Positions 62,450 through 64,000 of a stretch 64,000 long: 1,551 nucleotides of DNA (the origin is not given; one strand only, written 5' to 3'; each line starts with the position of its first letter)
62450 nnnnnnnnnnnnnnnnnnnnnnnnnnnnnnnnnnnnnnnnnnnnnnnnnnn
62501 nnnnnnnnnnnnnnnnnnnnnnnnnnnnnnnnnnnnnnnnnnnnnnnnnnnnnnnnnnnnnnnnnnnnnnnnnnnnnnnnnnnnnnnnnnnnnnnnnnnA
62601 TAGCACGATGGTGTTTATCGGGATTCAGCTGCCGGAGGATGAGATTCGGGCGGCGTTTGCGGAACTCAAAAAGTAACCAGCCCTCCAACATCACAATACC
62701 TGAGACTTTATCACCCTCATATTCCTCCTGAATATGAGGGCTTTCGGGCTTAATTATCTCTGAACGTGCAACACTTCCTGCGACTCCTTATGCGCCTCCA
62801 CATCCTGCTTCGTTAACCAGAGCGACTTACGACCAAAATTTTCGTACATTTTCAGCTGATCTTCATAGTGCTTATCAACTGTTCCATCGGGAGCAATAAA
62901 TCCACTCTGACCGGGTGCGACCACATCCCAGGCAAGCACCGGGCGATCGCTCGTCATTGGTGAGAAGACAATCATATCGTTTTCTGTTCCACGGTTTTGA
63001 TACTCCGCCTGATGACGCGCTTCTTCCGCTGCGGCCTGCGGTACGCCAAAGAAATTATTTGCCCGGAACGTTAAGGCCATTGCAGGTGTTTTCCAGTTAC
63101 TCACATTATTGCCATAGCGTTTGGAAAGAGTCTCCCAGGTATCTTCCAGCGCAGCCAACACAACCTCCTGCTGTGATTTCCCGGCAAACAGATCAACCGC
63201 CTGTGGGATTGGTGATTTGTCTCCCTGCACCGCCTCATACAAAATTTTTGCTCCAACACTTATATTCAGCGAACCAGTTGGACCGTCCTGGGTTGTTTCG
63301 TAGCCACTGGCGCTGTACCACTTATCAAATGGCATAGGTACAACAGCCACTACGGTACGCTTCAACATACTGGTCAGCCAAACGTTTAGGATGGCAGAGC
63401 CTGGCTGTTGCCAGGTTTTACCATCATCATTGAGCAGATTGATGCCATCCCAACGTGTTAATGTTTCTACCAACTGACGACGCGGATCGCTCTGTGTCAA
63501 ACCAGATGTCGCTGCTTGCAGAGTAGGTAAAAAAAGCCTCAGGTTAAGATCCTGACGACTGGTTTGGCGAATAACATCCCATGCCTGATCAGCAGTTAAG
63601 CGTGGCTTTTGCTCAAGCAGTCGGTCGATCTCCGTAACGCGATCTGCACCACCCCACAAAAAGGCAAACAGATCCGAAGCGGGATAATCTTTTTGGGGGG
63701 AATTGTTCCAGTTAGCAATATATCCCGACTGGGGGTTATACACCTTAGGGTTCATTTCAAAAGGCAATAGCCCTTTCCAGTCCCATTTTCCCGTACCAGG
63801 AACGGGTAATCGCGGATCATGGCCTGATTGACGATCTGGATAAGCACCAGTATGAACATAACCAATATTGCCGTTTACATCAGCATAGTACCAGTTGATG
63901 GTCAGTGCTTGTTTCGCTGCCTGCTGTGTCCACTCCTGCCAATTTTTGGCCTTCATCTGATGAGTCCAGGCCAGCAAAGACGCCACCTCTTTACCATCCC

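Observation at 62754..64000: Penicillin G acylase gene at the window edge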

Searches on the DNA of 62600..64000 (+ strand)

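Call 4: search_dna_similar(query=window:62600-64000:+, collection=ecoli_genomes, mode=near, max_rows=25)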
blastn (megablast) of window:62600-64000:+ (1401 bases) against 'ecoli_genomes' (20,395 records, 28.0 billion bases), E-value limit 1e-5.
Records with a match: 3918; places in all: 3923; records where one place covers at least 80% of the query: 1071.
Genomes with a match: 3918 of 5426; with a place that covers at least 80% of the query: 1071. Places per genome that has any: lowest 1, median 1, highest 2. On chromosomes: 3921 places; on plasmids: 2.
Best place of each record, by identity: >=99% 496; 95-99% 3313; 90-95% 109.
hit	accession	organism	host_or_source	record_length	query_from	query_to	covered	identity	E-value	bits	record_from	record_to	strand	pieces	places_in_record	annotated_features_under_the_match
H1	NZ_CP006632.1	Escherichia coli PCN033 strain PCN033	-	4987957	1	1401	100%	100.0%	0e+0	2588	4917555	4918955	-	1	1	penicillin G acylase | yjiA: GTPase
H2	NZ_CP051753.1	Escherichia coli strain SCU-102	Homo sapiens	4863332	1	1401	100%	100.0%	0e+0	2588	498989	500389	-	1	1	penicillin G acylase | yjiA: GTPase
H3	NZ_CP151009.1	Escherichia coli strain 19KM1776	Dog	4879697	1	1401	100%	100.0%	0e+0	2588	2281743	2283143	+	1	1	penicillin G acylase | yjiA: GTPase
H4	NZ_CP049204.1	Escherichia coli strain PapM-32-1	Papio papio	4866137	1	1401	100%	98.9%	0e+0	2505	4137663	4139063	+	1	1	penicillin G acylase | yjiA: GTPase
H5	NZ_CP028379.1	Escherichia coli O145 str. RM9872 strain RM9872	Bos taurus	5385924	1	1401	100%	98.8%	0e+0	2494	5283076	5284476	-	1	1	penicillin G acylase | yjiA: GTPase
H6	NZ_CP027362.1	Escherichia coli strain 95-3192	missing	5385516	1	1401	100%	98.8%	0e+0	2494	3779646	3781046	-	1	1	penicillin G acylase | yjiA: GTPase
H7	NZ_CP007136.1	Escherichia coli O145:H28 str. RM12581 strain RM12581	lettuce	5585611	1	1401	100%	98.8%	0e+0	2494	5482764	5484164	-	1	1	penicillin G acylase | yjiA: GTPase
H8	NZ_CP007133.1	Escherichia coli O145:H28 str. RM12761 strain RM12761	ice cream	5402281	1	1401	100%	98.8%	0e+0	2494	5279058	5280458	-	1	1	penicillin G acylase | yjiA: GTPase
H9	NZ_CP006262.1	Escherichia coli O145:H28 str. RM13516 strain RM13516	Homo sapiens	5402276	1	1401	100%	98.8%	0e+0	2494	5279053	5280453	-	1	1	penicillin G acylase | yjiA: GTPase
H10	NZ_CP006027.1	Escherichia coli O145:H28 str. RM13514 strain RM13514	Homo sapiens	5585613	1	1401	100%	98.8%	0e+0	2494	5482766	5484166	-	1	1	penicillin G acylase | yjiA: GTPase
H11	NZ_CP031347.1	Escherichia coli O145 strain RM9873-C1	cattle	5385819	1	1401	100%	98.8%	0e+0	2494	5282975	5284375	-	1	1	penicillin G acylase | yjiA: GTPase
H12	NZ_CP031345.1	Escherichia coli O145 strain RM12367-C1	creek water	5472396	1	1401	100%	98.8%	0e+0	2494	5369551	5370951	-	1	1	penicillin G acylase | yjiA: GTPase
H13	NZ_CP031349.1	Escherichia coli O145 strain RM9467-C1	Cattle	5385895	1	1401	100%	98.8%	0e+0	2494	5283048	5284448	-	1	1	penicillin G acylase | yjiA: GTPase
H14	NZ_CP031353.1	Escherichia coli O145 strain RM9154-C1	Cattle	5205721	1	1401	100%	98.8%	0e+0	2494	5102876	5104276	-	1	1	penicillin G acylase | yjiA: GTPase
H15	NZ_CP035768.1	Escherichia coli O145 strain RM11626-C1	Cattle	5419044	1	1401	100%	98.8%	0e+0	2494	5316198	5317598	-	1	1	penicillin G acylase | yjiA: GTPase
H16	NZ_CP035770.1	Escherichia coli O145 strain RM8988-C1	Cattle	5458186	1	1401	100%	98.8%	0e+0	2494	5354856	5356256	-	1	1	penicillin G acylase | yjiA: GTPase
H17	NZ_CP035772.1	Escherichia coli O145 strain RM8843-C1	missing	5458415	1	1401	100%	98.8%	0e+0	2494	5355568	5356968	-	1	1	penicillin G acylase | yjiA: GTPase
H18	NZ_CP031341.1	Escherichia coli O145 strain RM12275-C1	missing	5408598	1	1401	100%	98.8%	0e+0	2494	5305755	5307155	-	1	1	penicillin G acylase | yjiA: GTPase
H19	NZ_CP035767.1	Escherichia coli O145 strain RM12522-C8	Cattle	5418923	1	1401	100%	98.8%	0e+0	2494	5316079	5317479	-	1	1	penicillin G acylase | yjiA: GTPase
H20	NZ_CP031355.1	Escherichia coli O145 strain RM8995-C1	missing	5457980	1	1401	100%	98.8%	0e+0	2494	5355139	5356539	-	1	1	penicillin G acylase | yjiA: GTPase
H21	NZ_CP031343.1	Escherichia coli O145 strain RM10425-C1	cattle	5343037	1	1401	100%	98.8%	0e+0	2494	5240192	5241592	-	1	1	penicillin G acylase | yjiA: GTPase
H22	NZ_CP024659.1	Escherichia coli strain RM9872-C1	cattle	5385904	1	1401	100%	98.8%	0e+0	2494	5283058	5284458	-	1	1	penicillin G acylase | yjiA: GTPase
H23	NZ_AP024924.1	Escherichia coli O145:H28 strain 16003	Homo sapiens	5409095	1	1401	100%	98.8%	0e+0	2494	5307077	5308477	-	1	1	penicillin G acylase | yjiA: GTPase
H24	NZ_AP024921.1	Escherichia coli O145:H28 strain 12E115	Homo sapiens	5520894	1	1401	100%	98.8%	0e+0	2494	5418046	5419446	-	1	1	penicillin G acylase | yjiA: GTPase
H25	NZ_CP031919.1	Escherichia coli O145:NM strain FWSEC0002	Homo sapiens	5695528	1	1401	100%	98.8%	0e+0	2494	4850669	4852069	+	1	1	penicillin G acylase | yjiA: GTPase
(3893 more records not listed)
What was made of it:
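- Three complete genomes are 100% identical over the last 1401 bases (call 4).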

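Call 6: get_annotated_region(hit=H1, flank=8000)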
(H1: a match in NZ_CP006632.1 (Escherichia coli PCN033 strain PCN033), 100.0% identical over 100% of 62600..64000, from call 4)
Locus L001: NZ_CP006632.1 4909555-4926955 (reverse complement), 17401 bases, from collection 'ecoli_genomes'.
description: Escherichia coli PCN033 chromosome, complete genome
organism: Escherichia coli PCN033 strain PCN033 (NCBI taxid 1001989)
replicon: chromosome; assembly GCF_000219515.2
host: -; source: -; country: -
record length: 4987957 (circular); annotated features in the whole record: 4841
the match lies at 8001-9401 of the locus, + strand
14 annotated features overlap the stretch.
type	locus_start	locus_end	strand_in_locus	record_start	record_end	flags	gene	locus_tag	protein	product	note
CDS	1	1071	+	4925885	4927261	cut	hpaX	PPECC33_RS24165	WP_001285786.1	4-hydroxyphenylacetate permease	-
CDS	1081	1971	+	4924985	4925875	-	hpaA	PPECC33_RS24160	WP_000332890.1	4-hydroxyphenylacetate catabolism regulatory protein HpaA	-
CDS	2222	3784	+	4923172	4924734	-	hpaB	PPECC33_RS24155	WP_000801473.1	4-hydroxyphenylacetate 3-monooxygenase, oxygenase component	-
CDS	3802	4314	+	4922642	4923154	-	-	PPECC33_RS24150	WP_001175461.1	4-hydroxyphenylacetate 3-monooxygenase reductase subunit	-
CDS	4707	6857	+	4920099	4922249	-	btsT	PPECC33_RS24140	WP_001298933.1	pyruvate/proton symporter BtsT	-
CDS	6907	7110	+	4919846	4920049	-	yjiX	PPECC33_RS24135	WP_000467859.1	YbdD/YjiX family protein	-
CDS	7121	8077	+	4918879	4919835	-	yjiA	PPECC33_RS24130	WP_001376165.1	GTPase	-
CDS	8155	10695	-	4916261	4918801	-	-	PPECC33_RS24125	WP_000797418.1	penicillin G acylase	-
CDS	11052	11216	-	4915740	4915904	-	yjiS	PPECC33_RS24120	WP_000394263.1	DUF1127 domain-containing protein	-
CDS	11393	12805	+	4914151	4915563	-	yjiR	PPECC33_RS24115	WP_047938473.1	PLP-dependent aminotransferase family protein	-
CDS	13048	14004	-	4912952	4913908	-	-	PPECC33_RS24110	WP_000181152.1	Rpn family recombination-promoting nuclease/putative transposase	-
CDS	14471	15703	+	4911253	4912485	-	mdtM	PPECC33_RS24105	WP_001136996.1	multidrug efflux MFS transporter MdtM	-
CDS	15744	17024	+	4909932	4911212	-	yjiN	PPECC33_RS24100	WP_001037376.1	DUF445 domain-containing protein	-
CDS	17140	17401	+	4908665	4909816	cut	yjiM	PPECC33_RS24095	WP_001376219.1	double-cubane-cluster-containing anaerobic reductase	-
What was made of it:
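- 62754..64000 (-): 3' 1247 nt of pac (penicillin G acylase). It holds codons 433-846 (beta-chain residues 144-557) plus the TAA stop at 62754-62756. Bases 63999-64000 are the last two bases of codon 432. This part contains Asn beta241, Arg beta263, Pro beta205 and Asp beta252. RefSeq annotation 'penicillin G acylase' in a 100% identical genome (calls 4, 6).
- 61720..62676 (+): yjiA (GTPase), the conserved flank. Its last 14 nt (from about 62663) already differ from K-12 (C-terminus ...AELKK versus ...AGLRK). This marks one edge of the variable segment that carries pac. Annotation (call 6).
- Closest known: K-12 immigration control region. Different: At this locus the strain therefore has no hsd, mcr or mrr genes (call 6).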

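Call 13: search_dna_similar(query=window:62754-64000:+, collection=ecoli_genomes, mode=near, max_rows=30, rows=spread)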
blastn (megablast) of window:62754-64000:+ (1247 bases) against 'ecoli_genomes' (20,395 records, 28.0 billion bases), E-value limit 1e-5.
Records with a match: 1074; places in all: 1078; records where one place covers at least 80% of the query: 1071.
Genomes with a match: 1074 of 5426; with a place that covers at least 80% of the query: 1071. Places per genome that has any: lowest 1, median 1, highest 2. On chromosomes: 1077 places; on plasmids: 1.
Best place of each record, by identity: >=99% 4; 95-99% 1070.
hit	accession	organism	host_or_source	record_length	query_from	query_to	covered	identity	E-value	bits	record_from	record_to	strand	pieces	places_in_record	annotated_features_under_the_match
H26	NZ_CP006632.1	Escherichia coli PCN033 strain PCN033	-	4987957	1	1247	100%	100.0%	0e+0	2303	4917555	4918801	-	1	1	penicillin G acylase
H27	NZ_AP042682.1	Escherichia coli strain OkiPb01713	bovine feces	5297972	1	1247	100%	98.5%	0e+0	2196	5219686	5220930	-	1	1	penicillin G acylase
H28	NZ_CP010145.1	Escherichia coli strain D5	dog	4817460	1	1247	100%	98.4%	0e+0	2193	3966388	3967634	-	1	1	penicillin G acylase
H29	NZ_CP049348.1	Escherichia coli strain 3R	Chicken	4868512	1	1247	100%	98.4%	0e+0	2193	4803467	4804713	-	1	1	penicillin G acylase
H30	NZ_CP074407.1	Escherichia coli strain GDAR2-2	Mus musculus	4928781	1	1247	100%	98.4%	0e+0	2193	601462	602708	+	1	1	penicillin G acylase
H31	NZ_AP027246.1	Escherichia coli strain JNE120393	Homo sapiens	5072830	1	1247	100%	98.4%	0e+0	2193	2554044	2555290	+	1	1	penicillin G acylase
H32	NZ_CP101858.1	Escherichia coli strain LP50-1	pigeon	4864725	1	1247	100%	98.4%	0e+0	2193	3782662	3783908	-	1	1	penicillin G acylase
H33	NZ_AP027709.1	Escherichia coli strain PSS-15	Homo sapiens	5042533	1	1247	100%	98.4%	0e+0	2193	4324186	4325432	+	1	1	penicillin G acylase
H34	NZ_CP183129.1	Escherichia coli strain 755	Homo sapiens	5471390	1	1247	100%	98.4%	0e+0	2193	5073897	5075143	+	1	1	penicillin G acylase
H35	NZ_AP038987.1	Escherichia coli O103:H2 strain PV16-126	Homo sapiens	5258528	1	1247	100%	98.4%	0e+0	2193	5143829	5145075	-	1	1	penicillin G acylase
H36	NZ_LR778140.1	Escherichia coli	water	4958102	1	1247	100%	98.4%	0e+0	2193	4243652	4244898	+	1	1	penicillin G acylase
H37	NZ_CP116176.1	Escherichia coli strain DETEC-E601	sink countertop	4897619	1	1247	100%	98.3%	0e+0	2187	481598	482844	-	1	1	penicillin G acylase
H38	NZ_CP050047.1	Escherichia coli strain 90-1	broiler chicken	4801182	1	1247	100%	98.1%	0e+0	2170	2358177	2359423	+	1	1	penicillin G acylase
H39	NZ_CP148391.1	Escherichia coli strain Z1323HEC0010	Homo sapiens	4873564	1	1247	100%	98.1%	0e+0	2170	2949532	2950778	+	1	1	penicillin G acylase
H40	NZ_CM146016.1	Escherichia coli strain YJR_complete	Tool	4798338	1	1247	100%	98.1%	0e+0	2170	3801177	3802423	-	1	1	penicillin G acylase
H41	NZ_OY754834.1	Escherichia coli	-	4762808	1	1247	100%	98.1%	0e+0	2169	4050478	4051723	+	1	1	penicillin G acylase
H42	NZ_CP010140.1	Escherichia coli strain D3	dog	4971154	1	1247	100%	98.0%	0e+0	2165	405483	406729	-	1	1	penicillin G acylase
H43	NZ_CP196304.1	Escherichia coli strain ECamp52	Homo sapiens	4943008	1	1247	100%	98.0%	0e+0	2165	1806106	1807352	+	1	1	penicillin G acylase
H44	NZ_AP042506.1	Escherichia coli strain OkiPb01680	bovine feces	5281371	1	1247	100%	98.0%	0e+0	2163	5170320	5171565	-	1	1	penicillin G acylase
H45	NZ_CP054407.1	Escherichia coli strain KCJ3K291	Homo sapiens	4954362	1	1247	100%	97.9%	0e+0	2159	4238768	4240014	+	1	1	penicillin G acylase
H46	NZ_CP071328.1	Escherichia coli strain 4114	missing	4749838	1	1247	100%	97.9%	0e+0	2159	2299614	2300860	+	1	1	penicillin G acylase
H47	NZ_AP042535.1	Escherichia coli strain OkiPb01688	bovine feces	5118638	1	1247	100%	97.9%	0e+0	2158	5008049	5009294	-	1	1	penicillin G acylase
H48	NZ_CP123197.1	Escherichia coli strain C-SRM-3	wastewater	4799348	1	1247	100%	97.8%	0e+0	2154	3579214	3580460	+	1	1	penicillin G acylase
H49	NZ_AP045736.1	Escherichia coli strain 36C_1_fosA3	Bos taurus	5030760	1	1247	100%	97.8%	0e+0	2154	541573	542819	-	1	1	penicillin G acylase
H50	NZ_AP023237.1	Escherichia coli strain F070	-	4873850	1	1247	100%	97.8%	0e+0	2148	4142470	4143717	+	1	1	penicillin G acylase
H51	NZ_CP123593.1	Escherichia coli strain DJH_183sputum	Homo sapiens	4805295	1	1247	100%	97.8%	0e+0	2148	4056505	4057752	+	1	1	penicillin G acylase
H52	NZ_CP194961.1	Escherichia coli strain EC16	Homo sapiens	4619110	1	1247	100%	97.8%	0e+0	2148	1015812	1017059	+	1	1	penicillin G acylase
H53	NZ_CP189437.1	Escherichia coli strain AR96.3A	cat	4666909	1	1247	100%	97.8%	0e+0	2148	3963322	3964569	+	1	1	penicillin G acylase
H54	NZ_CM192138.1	Escherichia coli strain Ec-U11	Homo sapiens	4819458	1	1247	100%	97.8%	0e+0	2148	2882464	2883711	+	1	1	penicillin G acylase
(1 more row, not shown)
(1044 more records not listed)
